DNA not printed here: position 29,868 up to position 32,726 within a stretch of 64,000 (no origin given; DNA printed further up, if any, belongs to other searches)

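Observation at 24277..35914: A glycyl-radical enzyme embedded in a GlpP / glycerol-3-phosphate regulon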

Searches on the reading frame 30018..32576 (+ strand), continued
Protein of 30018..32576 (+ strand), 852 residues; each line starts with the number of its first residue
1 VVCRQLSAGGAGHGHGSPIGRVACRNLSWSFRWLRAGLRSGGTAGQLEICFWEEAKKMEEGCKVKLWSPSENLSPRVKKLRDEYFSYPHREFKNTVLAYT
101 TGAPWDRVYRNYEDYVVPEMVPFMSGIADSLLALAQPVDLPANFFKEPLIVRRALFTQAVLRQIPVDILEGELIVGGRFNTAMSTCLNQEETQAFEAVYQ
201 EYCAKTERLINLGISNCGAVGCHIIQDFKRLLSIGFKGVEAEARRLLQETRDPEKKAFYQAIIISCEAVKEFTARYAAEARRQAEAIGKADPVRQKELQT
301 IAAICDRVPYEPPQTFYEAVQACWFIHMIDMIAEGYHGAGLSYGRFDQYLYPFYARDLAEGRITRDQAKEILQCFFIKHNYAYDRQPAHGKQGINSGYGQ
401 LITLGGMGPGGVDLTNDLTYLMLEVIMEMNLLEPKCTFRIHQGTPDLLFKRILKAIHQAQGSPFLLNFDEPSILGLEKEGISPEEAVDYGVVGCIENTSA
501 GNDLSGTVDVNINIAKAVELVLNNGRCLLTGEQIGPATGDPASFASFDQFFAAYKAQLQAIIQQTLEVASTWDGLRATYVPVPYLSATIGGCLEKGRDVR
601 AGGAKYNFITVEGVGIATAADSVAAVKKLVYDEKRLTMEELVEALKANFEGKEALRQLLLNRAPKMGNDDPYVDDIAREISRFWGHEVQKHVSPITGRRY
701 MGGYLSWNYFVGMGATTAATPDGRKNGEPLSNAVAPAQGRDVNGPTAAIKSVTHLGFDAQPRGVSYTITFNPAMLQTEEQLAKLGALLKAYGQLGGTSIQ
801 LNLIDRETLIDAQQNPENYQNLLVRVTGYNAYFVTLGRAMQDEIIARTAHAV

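Call 18: search_solved_structures(query=window:30189-32576:+, max_evalue=1e-100, show_alignments=5)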
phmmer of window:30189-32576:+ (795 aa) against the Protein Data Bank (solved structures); distinct sequences matched with E-value up to 1e-100: 25.
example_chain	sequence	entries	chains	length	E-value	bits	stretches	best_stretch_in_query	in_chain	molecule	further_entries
1r8w_A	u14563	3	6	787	1e-131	443.8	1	162-794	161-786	glycerol dehydratase | B12-independent glycerol dehydratase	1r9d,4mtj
9rco_A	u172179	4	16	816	4.5e-128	431.7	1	156-792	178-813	Glycyl radical protein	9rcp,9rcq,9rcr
9f3w_A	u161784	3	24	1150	3.8e-124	418.8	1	175-792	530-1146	Choline trimethylamine-lyase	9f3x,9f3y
6vxc_A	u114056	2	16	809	3.3e-122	412.3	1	181-792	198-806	Trans-4-hydroxy-L-proline dehydratase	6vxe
5ymr_B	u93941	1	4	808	7.8e-119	401.2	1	167-794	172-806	Formate acetyltransferase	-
6lon_B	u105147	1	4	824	1.3e-117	397.1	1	168-794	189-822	PFL2/glycerol dehydratase family glycyl radical enzyme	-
2f3o_A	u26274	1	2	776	4.9e-116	391.9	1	165-791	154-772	pyruvate formate-lyase 2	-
5a0u_A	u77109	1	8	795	4.2e-114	385.6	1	175-792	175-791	CHOLINE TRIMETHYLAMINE LYASE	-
5a0z_A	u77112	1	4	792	4.3e-114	385.5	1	175-792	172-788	CHOLINE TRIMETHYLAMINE LYASE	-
5i2a_A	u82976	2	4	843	5.5e-114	385.2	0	164-592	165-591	Diol-dehydratase | Diol dehydratase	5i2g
9ht9_A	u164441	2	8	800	7.7e-111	374.8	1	175-792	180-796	Choline trimethylamine-lyase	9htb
9r0v_A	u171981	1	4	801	7.7e-111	374.7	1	175-792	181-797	Choline trimethylamine-lyase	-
6vue_A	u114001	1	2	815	8.2e-111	374.7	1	175-792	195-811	Choline trimethylamine-lyase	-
5fay_A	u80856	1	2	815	8.2e-111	374.7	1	175-792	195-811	Choline trimethylamine-lyase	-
5fau_A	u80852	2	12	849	9.3e-111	374.5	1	175-792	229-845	Choline trimethylamine-lyase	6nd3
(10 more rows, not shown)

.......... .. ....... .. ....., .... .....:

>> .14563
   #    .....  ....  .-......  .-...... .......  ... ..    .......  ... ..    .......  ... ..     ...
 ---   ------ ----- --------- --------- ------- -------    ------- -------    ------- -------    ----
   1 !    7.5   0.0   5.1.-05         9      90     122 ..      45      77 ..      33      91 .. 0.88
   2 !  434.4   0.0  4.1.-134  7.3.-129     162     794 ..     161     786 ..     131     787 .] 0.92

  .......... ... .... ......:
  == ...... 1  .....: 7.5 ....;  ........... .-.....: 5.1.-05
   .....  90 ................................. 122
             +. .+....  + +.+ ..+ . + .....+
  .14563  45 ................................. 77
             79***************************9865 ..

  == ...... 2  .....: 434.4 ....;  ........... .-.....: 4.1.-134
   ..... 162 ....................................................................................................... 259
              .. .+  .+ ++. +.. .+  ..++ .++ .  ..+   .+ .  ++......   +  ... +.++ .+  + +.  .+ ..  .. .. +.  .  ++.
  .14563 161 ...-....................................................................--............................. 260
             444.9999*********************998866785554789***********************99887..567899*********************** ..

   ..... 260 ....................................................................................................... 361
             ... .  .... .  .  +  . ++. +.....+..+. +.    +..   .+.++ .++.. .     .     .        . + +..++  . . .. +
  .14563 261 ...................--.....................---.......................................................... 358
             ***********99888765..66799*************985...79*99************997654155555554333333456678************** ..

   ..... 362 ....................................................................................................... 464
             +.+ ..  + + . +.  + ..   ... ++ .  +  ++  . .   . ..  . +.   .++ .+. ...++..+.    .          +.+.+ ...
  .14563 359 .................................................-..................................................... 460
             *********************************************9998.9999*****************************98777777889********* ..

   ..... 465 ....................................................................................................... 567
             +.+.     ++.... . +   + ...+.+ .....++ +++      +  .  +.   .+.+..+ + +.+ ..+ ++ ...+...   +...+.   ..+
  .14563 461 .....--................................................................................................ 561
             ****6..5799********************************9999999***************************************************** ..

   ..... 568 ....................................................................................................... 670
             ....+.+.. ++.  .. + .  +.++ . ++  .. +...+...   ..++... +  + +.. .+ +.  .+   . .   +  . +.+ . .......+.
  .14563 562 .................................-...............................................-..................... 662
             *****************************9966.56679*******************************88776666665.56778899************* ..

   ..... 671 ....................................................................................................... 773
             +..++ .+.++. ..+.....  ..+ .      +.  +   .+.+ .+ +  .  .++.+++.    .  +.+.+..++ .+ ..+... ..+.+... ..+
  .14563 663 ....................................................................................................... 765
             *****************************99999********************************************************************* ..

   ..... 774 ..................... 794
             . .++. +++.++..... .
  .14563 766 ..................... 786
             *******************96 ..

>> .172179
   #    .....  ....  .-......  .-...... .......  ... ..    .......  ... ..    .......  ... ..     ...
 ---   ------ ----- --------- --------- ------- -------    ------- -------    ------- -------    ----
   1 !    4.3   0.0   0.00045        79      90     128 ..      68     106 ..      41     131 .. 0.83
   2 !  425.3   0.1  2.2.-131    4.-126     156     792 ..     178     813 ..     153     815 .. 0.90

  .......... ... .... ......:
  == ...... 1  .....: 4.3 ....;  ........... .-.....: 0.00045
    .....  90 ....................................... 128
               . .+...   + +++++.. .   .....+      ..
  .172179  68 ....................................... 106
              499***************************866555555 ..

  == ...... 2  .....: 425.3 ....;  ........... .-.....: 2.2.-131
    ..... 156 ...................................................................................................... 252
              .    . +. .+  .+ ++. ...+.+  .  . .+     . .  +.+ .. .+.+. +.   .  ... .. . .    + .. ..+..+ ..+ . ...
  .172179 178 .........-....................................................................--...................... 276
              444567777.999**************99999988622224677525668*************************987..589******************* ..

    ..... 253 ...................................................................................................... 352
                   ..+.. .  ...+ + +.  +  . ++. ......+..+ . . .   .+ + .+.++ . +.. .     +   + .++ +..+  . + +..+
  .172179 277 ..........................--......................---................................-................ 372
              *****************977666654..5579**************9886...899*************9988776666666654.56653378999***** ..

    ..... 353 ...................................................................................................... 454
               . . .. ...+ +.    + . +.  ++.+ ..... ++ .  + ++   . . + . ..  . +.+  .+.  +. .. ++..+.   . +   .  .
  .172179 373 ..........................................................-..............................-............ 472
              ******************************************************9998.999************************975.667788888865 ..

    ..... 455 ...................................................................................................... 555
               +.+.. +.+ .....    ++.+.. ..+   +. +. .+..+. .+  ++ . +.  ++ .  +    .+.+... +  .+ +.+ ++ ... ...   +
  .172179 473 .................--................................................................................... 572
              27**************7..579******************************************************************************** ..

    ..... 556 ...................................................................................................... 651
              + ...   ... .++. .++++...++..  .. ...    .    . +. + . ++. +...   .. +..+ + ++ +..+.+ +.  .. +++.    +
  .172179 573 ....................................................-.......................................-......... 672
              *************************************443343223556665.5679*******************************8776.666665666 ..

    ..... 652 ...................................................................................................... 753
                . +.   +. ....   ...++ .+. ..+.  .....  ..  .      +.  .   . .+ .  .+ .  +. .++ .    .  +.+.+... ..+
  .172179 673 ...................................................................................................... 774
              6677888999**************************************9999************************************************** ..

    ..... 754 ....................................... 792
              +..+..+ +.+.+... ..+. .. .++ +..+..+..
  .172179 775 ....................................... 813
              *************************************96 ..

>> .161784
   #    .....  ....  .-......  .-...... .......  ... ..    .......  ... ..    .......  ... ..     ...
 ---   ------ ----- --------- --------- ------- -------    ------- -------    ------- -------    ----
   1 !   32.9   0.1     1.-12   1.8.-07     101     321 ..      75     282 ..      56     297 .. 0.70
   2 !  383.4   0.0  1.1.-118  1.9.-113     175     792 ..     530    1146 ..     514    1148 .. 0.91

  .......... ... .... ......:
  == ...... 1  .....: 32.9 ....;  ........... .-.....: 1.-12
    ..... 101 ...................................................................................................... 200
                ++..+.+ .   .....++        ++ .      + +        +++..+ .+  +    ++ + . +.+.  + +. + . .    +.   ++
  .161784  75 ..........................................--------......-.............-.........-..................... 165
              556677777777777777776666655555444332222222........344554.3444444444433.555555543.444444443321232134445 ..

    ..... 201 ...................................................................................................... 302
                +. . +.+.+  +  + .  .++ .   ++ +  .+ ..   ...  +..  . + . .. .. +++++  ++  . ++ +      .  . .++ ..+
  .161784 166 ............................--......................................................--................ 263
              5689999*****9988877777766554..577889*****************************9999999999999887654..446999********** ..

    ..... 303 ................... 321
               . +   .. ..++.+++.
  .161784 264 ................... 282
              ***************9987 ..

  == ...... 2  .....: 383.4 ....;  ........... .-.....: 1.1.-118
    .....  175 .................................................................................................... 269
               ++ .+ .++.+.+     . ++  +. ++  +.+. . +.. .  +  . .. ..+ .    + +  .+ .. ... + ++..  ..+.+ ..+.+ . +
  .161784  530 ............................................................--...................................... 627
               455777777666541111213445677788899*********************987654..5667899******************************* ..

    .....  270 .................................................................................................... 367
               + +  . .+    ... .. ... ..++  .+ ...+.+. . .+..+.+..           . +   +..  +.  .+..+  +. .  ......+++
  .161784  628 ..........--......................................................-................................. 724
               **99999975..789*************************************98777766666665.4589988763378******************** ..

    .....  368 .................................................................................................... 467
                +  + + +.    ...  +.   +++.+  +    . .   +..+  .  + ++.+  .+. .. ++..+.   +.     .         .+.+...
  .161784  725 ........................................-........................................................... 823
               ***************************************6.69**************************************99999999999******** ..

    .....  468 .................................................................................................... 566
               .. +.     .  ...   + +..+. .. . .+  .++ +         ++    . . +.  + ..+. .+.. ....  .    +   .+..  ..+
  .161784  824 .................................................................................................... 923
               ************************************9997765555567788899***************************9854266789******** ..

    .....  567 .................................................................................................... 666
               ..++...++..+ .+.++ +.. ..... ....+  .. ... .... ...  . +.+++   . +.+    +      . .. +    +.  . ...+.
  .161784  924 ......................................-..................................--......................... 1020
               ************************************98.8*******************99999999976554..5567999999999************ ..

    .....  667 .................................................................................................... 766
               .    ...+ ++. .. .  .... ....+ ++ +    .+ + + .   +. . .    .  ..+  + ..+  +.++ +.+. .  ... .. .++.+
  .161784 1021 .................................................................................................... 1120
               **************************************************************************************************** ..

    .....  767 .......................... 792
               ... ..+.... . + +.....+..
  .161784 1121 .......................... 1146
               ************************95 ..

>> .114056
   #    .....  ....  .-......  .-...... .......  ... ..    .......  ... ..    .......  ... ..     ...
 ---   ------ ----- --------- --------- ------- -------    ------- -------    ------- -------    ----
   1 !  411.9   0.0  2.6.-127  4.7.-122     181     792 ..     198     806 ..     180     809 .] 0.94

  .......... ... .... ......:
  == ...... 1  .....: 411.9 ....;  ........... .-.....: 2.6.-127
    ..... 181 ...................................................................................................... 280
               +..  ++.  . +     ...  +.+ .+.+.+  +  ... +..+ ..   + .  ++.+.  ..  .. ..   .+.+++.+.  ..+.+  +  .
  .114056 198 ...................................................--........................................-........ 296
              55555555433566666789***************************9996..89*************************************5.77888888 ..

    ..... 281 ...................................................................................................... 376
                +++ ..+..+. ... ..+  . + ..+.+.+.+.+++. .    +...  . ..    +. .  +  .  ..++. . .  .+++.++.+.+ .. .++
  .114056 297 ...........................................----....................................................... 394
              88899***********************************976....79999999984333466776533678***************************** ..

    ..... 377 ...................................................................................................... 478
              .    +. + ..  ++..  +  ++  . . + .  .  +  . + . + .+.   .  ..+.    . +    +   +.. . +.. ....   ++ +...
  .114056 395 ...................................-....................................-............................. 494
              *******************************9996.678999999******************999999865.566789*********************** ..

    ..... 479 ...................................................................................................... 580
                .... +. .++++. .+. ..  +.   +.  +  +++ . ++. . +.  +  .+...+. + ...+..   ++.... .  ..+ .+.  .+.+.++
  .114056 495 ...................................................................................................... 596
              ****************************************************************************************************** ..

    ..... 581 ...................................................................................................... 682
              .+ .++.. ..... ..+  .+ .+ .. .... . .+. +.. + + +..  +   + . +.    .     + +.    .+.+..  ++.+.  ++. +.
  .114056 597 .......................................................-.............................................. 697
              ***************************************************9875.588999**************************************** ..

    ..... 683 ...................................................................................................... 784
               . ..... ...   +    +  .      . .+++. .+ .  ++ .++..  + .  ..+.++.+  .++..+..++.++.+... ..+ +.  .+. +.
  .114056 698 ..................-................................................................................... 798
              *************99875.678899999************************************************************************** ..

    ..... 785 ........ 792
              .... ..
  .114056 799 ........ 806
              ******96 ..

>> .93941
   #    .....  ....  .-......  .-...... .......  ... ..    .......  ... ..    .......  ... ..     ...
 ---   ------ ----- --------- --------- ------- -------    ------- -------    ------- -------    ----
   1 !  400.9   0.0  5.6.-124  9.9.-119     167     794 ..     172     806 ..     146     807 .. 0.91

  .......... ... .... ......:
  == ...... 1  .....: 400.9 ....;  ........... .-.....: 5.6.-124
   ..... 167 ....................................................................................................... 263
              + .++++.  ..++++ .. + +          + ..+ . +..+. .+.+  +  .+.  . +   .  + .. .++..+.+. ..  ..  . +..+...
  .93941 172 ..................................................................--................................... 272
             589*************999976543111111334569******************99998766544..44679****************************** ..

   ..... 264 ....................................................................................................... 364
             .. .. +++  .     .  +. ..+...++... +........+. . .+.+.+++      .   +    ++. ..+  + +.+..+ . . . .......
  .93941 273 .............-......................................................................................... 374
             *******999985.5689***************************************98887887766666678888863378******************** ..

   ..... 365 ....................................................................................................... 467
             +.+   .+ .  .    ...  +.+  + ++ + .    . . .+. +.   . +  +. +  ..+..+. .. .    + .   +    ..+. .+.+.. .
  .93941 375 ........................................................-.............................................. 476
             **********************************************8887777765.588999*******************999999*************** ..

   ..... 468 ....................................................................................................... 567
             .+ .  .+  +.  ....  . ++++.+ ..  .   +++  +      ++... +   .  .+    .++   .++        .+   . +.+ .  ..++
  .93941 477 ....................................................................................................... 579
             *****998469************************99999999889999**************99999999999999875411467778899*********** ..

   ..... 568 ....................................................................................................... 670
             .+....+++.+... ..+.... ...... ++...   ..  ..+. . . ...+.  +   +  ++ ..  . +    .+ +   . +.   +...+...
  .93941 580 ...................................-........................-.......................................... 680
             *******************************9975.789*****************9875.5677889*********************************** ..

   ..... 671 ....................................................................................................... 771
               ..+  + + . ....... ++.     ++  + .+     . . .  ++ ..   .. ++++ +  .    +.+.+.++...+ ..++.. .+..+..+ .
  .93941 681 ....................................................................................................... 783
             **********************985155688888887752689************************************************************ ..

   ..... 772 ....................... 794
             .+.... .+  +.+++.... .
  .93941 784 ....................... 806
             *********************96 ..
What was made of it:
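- Closest known: PflD / YbiW anhydro-hexitol-6-phosphate isomerases. Different: Lower similarity: 343-349 bits (call 18).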
